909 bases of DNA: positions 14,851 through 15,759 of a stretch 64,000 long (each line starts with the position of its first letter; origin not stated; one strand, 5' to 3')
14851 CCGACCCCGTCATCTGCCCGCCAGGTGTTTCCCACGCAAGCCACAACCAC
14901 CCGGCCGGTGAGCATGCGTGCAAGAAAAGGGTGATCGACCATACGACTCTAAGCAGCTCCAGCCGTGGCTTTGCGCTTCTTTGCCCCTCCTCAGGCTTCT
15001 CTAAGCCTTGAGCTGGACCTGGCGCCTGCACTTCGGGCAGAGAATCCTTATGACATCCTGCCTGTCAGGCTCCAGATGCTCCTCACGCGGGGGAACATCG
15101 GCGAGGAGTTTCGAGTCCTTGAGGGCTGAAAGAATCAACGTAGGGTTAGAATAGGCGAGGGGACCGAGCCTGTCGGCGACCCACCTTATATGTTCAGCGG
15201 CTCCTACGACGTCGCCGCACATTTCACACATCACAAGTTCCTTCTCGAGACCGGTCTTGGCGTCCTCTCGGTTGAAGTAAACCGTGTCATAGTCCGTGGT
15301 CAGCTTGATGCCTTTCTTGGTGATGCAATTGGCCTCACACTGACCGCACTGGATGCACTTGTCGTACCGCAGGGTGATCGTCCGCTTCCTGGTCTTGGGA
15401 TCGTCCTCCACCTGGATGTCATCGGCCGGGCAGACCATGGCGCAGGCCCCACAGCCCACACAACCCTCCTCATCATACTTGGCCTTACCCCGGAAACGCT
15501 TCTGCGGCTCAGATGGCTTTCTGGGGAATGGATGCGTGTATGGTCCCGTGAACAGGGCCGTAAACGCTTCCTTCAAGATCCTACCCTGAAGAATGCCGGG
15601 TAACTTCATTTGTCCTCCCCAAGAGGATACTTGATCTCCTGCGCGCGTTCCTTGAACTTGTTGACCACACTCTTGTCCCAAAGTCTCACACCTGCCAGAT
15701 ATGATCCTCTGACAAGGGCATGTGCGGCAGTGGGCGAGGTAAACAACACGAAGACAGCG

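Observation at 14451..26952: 17-gene operon: NAD(P)H-linked, Mrp-embedded group-4 energy-converting [NiFe]-hydrogenase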

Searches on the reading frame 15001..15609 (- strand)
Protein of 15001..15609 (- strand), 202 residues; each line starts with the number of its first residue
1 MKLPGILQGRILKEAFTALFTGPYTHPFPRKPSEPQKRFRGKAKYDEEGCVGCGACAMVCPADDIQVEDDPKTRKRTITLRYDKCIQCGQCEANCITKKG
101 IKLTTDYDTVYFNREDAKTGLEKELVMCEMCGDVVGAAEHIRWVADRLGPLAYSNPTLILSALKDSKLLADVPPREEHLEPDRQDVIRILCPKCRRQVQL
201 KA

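Call 5: search_protein_families(library=pfam, proteins=[window:15001-15609:-], max_evalue=0.01)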
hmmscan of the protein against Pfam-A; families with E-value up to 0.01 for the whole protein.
window:15001-15609:- (202 aa): 12 families
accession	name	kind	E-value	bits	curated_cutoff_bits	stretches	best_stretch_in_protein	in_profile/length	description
PF12838.12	Fer4_7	-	1.1e-12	48.6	27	2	50-97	2-50/52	4Fe-4S dicluster domain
PF00037.32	Fer4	-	4.8e-09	36.1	21.1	2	44-65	2-23/24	4Fe-4S binding domain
PF13237.11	Fer4_10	-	1.2e-07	32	25.5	1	44-95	3-52/53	4Fe-4S dicluster domain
PF14697.11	Fer4_21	-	1.4e-07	32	35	2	43-102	1-58/59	4Fe-4S dicluster domain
PF13187.11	Fer4_9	-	1.4e-07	31.9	27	1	50-97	2-49/52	4Fe-4S dicluster domain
PF13183.11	Fer4_8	-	2e-07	31.9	27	1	48-62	52-66/68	4Fe-4S dicluster domain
PF12837.12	Fer4_6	-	6.6e-07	29.4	25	2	43-62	2-21/24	4Fe-4S binding domain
PF12797.12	Fer4_2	-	3.2e-06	27.2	24.5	1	44-62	4-22/22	4Fe-4S binding domain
PF25160.1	LdpA_Fe-S-bd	-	9.2e-05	22.6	27.6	1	46-67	24-45/49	LdpA Fe-S cluster-binding domain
PF13484.11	Fer4_16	-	0.0014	19.8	30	1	50-75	2-26/66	4Fe-4S double cluster binding domain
PF17179.9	Fer4_22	-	0.0063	17.8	27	1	42-62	73-93/95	4Fe-4S dicluster domain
PF12800.12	Fer4_4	-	0.0096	16.7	24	0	48-62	2-16/17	4Fe-4S binding domain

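Call 6: search_protein_families(library=ncbifam, proteins=[window:15001-15609:-], max_evalue=0.00001)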
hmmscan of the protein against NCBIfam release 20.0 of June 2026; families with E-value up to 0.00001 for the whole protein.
window:15001-15609:- (202 aa): 27 families (the best 25 are shown)
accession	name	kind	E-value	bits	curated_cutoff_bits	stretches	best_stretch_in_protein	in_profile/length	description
NF009053.0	PRK12387.1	subfamily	7.2e-28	97.6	204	1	19-198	9-162/180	formate hydrogenlyase complex iron-sulfur subunit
NF006076.0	PRK08222.1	equivalog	3.1e-23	82.5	270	1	16-145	6-134/181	hydrogenase 4 subunit H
TIGR01971.1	NuoI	subfamily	1.3e-17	63.5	113.05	1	16-118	6-115/121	NADH-quinone oxidoreductase, chain I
NF006221.0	PRK08348.1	subfamily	2.8e-16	59.4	124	1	11-114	6-105/136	NADH-plastoquinone oxidoreductase subunit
NF004537.0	PRK05888.1-3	equivalog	9.7e-16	57.9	163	1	15-118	30-147/204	NADH-quinone oxidoreductase subunit NuoI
NF004536.0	PRK05888.1-1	equivalog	1.8e-13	50.2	212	1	14-129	19-140/180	NADH-quinone oxidoreductase subunit NuoI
NF004538.0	PRK05888.1-4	equivalog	2.8e-12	46.5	135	1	18-126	26-142/162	NADH-quinone oxidoreductase subunit NuoI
NF004540.0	PRK05888.2-1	equivalog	3.1e-11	43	215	1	12-118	8-120/139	NADH-quinone oxidoreductase subunit NuoI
NF010590.0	PRK13984.1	equivalog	3.9e-11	41.8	946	1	15-115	17-122/611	putative oxidoreductase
NF040612.1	F420_dehyd_FpoI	exception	3.6e-10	39.8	180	1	13-95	7-94/135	F420H2 dehydrogenase subunit FpoI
NF042909.1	FMH_DH_FwdF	exception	4.7e-10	39.1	375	1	34-98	243-309/336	tungsten-dependent formylmethanofuran dehydrogenase subunit FwdF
NF004539.0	PRK05888.1-5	equivalog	8.8e-10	38.5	225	1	16-96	24-113/162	NADH-quinone oxidoreductase subunit NuoI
TIGR00403.1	ndhI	equivalog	9e-10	38.4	302.35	1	22-117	36-135/183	NAD(P)H-quinone oxidoreductase subunit I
NF004545.0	PRK05888.3-1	equivalog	1.1e-09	38.2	229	1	6-111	26-133/154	NADH-quinone oxidoreductase subunit NuoI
NF040864.1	HgcB_ferredoxin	equivalog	2.3e-09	37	99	1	44-98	10-59/93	mercury methylation ferredoxin HgcB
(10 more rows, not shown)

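Call 41: search_solved_structures(query=window:15001-15609:-, max_evalue=0.00001)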
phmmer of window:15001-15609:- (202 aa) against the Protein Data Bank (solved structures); distinct sequences matched with E-value up to 0.00001: 47.
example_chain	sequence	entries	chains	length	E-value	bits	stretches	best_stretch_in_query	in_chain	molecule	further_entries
9sfi_T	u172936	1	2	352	1.2e-19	73.9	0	34-97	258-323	4Fe-4S ferredoxin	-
7z0s_F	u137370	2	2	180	4.2e-17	65.7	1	19-139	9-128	Formate hydrogenlyase subunit 6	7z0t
5t5i_F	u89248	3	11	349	4.6e-17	65.5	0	37-96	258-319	Tungsten formylmethanofuran dehydrogenase subunit fwdF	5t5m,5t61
9sw6_H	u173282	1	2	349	6.4e-16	61.8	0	36-95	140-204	Tungsten formylmethanofuran dehydrogenase, subunit F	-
6cfw_N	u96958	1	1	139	3.9e-13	52.7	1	14-118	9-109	NADH-plastoquinone oxidoreductase subunit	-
8e9g_I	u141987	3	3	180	2.5e-12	50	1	17-126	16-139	NADH-quinone oxidoreductase subunit I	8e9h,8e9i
7zc6_B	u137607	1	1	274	1.9e-10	43.9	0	48-107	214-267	RnfB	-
5lc5_I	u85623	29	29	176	2.7e-10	43.4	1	16-97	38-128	NADH dehydrogenase [ubiquinone] iron-sulfur protein 8, mitochondrial | Mitochondrial complex I, TYKY subunit | NADH:ubiquinone oxidoreductase core subunit S8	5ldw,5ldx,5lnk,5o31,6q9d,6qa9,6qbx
7v2c_B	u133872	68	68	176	2.7e-10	43.4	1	16-97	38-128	NADH dehydrogenase [ubiquinone] iron-sulfur protein 8, mitochondrial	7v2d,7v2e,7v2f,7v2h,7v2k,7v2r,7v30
9iho_I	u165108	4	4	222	2.7e-10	43.4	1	18-116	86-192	NUIM (TYKY) subunit of mitochondrial NADH:ubiquinone oxidoreductase (Complex I)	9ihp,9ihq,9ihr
5xtb_B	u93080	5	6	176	3.8e-10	42.9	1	16-97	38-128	NADH dehydrogenase [ubiquinone] iron-sulfur protein 8, mitochondrial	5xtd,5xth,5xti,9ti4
7bkb_K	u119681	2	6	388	3.9e-10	42.9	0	31-98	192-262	Formylmethanofuran dehydrogenase, subunit F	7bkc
7zm7_I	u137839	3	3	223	4e-10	42.9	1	18-100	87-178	Oxidoreductase-like protein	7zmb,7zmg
7qsd_I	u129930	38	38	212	4.2e-10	42.8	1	16-97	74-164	NADH dehydrogenase [ubiquinone] iron-sulfur protein 8, mitochondrial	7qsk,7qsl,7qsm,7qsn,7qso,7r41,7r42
5gpn_b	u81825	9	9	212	4.2e-10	42.8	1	16-97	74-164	NADH dehydrogenase [ubiquinone] iron-sulfur protein 8 | NADH dehydrogenase [ubiquinone] iron-sulfur protein 8, mitochondrial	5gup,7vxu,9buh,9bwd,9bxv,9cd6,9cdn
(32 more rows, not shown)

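Call 65: search_solved_structures(query=window:15001-15609:-, max_evalue=1e-12, show_alignments=5)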
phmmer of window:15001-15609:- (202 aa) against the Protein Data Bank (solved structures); distinct sequences matched with E-value up to 1e-12: 5.
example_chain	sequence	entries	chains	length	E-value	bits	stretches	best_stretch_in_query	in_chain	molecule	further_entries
9sfi_T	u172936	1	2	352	1.2e-19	73.9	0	34-97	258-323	4Fe-4S ferredoxin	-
7z0s_F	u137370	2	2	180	4.2e-17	65.7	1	19-139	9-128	Formate hydrogenlyase subunit 6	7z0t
5t5i_F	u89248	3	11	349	4.6e-17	65.5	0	37-96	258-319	Tungsten formylmethanofuran dehydrogenase subunit fwdF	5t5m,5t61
9sw6_H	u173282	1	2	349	6.4e-16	61.8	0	36-95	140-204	Tungsten formylmethanofuran dehydrogenase, subunit F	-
6cfw_N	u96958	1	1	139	3.9e-13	52.7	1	14-118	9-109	NADH-plastoquinone oxidoreductase subunit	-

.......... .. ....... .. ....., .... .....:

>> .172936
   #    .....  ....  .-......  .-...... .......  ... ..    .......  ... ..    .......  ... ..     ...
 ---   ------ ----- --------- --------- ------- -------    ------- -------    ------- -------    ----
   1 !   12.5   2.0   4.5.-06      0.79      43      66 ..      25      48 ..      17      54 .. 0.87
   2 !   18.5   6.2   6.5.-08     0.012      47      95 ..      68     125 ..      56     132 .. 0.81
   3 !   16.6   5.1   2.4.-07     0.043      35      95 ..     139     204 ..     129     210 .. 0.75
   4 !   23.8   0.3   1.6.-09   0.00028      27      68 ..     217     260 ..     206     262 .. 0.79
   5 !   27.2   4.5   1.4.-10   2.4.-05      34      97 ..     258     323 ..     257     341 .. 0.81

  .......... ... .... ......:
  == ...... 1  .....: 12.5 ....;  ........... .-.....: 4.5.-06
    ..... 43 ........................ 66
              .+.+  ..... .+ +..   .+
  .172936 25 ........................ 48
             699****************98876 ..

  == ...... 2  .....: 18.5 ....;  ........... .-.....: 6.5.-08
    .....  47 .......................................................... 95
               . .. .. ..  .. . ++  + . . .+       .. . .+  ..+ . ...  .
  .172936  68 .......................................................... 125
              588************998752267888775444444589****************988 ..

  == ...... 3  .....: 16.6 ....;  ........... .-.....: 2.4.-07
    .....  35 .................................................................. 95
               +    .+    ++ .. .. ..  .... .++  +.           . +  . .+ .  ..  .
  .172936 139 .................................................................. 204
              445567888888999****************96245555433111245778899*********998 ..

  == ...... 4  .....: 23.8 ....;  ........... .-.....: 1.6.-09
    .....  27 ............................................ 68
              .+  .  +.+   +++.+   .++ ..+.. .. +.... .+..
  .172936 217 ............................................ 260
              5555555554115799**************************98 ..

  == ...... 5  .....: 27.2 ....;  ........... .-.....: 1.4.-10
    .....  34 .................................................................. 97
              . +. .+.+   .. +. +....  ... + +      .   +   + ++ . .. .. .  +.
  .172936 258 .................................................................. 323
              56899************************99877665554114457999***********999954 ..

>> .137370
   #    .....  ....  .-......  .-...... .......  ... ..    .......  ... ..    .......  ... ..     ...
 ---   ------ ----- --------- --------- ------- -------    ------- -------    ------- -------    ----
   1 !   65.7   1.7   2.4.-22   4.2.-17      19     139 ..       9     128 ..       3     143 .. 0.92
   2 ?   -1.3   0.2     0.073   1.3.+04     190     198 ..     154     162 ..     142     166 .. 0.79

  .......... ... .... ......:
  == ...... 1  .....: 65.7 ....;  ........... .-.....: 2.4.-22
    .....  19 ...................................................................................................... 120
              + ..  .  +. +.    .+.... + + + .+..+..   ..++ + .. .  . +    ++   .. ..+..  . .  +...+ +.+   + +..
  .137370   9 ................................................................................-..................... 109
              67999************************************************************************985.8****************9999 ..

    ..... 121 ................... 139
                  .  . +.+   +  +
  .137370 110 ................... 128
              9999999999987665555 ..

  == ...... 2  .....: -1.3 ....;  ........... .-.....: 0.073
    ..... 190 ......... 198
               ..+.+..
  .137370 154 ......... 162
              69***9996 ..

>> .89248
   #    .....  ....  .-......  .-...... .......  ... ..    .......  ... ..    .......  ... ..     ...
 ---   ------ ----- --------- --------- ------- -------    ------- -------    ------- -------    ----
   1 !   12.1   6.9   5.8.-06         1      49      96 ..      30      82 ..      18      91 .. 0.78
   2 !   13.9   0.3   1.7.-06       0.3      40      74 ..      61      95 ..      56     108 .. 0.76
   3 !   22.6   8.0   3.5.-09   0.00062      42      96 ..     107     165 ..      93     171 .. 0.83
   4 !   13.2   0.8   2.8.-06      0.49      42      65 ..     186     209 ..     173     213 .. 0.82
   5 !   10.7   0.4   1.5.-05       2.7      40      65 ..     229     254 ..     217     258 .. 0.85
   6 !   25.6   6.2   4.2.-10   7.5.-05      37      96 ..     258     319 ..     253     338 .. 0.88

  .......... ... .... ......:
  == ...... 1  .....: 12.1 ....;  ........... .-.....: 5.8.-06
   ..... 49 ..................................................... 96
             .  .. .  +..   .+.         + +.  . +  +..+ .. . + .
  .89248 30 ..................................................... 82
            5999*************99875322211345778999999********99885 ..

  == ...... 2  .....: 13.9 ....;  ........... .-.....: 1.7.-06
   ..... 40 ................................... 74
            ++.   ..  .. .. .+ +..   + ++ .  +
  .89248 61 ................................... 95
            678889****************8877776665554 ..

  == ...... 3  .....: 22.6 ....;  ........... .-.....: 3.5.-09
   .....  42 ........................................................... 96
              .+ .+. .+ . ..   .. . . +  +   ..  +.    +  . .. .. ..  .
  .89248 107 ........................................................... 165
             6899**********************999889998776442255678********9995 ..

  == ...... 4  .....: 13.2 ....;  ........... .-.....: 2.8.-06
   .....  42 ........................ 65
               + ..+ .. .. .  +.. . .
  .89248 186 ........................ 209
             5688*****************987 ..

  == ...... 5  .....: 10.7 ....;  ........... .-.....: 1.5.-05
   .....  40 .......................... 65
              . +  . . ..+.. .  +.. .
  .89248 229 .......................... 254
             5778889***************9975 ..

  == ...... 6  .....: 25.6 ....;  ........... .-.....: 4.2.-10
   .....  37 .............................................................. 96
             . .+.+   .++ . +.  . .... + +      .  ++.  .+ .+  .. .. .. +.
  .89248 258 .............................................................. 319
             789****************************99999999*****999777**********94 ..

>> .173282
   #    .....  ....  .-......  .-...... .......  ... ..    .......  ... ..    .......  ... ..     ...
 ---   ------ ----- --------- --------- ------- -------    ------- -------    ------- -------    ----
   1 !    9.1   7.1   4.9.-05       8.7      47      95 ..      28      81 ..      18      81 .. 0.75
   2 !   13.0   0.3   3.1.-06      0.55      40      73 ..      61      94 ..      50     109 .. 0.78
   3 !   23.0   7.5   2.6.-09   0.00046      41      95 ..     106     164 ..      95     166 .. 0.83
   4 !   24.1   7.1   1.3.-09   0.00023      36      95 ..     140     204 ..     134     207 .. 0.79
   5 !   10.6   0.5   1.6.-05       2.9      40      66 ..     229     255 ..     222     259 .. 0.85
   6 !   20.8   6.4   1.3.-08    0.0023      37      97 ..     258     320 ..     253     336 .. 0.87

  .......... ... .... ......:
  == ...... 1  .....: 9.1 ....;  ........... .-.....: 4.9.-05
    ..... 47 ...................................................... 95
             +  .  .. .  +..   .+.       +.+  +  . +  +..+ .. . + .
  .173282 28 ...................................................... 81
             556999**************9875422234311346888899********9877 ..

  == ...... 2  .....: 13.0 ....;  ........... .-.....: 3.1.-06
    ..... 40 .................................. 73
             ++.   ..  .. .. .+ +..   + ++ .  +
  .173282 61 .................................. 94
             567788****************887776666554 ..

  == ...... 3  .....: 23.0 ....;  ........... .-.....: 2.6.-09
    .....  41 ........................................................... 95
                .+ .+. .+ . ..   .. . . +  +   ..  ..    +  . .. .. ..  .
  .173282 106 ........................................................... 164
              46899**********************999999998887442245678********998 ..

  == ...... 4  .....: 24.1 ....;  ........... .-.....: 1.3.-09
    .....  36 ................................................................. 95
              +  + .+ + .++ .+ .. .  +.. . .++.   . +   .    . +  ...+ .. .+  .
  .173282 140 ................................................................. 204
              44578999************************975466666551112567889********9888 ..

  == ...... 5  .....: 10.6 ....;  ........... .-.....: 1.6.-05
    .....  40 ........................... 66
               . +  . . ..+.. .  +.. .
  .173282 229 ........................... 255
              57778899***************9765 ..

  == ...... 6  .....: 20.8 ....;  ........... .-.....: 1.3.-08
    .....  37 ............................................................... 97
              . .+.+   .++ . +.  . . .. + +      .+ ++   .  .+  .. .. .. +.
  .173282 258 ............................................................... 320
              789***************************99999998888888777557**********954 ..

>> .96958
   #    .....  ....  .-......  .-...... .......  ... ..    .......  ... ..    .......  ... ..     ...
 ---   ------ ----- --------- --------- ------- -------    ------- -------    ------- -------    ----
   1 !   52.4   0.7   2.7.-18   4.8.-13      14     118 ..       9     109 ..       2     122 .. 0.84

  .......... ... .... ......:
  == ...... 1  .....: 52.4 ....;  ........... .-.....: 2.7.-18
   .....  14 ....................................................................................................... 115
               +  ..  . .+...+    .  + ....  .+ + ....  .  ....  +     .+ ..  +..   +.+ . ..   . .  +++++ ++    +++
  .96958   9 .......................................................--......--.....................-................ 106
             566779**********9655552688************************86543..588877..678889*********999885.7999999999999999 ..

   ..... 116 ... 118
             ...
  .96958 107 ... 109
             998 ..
